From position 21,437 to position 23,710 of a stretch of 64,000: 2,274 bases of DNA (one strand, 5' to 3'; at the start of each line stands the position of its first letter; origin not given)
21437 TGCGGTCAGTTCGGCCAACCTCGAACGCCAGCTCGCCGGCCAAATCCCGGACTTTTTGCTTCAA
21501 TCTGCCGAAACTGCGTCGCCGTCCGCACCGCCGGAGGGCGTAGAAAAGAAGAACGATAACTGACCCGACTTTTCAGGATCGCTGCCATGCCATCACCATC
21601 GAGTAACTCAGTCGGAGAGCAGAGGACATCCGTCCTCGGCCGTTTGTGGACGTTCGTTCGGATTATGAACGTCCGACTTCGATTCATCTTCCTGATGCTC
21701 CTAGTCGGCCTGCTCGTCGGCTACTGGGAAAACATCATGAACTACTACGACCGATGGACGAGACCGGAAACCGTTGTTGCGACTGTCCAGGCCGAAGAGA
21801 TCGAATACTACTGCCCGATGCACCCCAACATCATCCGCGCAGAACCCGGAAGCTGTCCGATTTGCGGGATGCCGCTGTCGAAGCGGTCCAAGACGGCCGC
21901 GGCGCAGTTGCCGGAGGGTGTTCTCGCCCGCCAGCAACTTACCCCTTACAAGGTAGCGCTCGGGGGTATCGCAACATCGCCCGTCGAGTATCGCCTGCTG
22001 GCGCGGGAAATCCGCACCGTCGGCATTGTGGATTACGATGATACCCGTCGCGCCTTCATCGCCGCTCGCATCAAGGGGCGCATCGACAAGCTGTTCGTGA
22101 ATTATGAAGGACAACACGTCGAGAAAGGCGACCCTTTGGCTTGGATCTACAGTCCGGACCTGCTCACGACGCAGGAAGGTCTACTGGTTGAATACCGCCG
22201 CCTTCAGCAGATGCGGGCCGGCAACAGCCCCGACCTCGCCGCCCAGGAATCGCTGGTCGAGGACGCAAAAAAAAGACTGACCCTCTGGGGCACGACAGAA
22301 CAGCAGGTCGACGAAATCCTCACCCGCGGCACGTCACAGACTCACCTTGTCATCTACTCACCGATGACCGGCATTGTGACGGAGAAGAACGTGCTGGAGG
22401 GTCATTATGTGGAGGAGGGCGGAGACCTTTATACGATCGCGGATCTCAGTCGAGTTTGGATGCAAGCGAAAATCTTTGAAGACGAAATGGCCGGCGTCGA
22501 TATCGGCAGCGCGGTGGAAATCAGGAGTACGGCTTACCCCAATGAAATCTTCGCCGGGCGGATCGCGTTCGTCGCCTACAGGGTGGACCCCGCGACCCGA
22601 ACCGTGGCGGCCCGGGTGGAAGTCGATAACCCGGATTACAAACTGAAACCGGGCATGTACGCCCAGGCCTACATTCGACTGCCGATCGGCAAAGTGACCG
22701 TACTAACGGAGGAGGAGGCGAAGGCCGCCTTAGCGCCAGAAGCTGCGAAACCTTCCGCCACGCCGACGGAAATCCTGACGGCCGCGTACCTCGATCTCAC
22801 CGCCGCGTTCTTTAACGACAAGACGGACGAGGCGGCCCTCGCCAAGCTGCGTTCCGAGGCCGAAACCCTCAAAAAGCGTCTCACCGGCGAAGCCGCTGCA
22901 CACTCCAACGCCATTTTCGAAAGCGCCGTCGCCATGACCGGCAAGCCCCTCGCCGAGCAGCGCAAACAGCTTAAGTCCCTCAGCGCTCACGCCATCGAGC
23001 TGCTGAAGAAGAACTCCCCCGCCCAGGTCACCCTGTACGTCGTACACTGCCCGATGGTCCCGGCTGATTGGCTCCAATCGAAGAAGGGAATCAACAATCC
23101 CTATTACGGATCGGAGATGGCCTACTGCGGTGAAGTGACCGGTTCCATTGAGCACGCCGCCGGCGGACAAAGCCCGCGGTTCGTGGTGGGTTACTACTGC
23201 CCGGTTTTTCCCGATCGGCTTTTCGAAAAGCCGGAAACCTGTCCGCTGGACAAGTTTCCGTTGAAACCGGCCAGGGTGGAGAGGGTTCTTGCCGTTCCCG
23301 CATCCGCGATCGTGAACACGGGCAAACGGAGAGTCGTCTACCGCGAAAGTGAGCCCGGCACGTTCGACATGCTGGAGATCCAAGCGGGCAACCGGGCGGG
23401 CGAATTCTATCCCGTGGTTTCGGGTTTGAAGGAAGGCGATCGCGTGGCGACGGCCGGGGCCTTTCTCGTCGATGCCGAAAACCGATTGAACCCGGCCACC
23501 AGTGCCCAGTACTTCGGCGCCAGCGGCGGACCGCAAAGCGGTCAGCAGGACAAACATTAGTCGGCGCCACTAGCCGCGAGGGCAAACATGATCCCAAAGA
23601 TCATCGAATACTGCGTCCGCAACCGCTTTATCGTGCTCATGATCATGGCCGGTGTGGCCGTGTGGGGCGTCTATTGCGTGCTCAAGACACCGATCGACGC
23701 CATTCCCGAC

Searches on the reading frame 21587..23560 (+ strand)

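Call 35: search_protein_families(library=ncbifam, proteins=[window:21587-23560:+], max_evalue=1e-8)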
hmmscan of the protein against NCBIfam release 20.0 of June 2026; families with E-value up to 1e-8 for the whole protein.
window:21587-23560:+ (657 aa): 7 families
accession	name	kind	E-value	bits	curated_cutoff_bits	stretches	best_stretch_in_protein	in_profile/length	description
TIGR00999.1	8a0102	subfamily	1.7e-37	129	319.3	2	247-378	85-217/271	CzcB/NccB family metal efflux transporter periplasmic adaptor subunit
NF007303.0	PRK09783.1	subfamily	3.1e-35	121.4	390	1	52-365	28-324/414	copper/silver efflux system membrane fusion protein CusB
TIGR01730.1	RND_mfp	subfamily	2.8e-34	118.6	94.9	1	153-369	24-250/322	efflux RND transporter periplasmic adaptor subunit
NF045680.1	DiMtlExpIhpB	equivalog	1.5e-22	80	450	1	241-378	122-261/326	divalent metal ion exporter adaptor subunit IhpB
NF007132.1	PRK09578.1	equivalog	2.3e-12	46.3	512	0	322-369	257-304/396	MexX/AxyX family multidrug efflux RND transporter periplasmic adaptor subunit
TIGR00998.1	8a0101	subfamily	1.8e-11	43.6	390.8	1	255-330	206-282/334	EmrA/EmrK family multidrug efflux transporter periplasmic adaptor subunit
NF002939.0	PRK03598.1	equivalog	4.6e-09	35.9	393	0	255-339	206-290/332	secretion protein HlyD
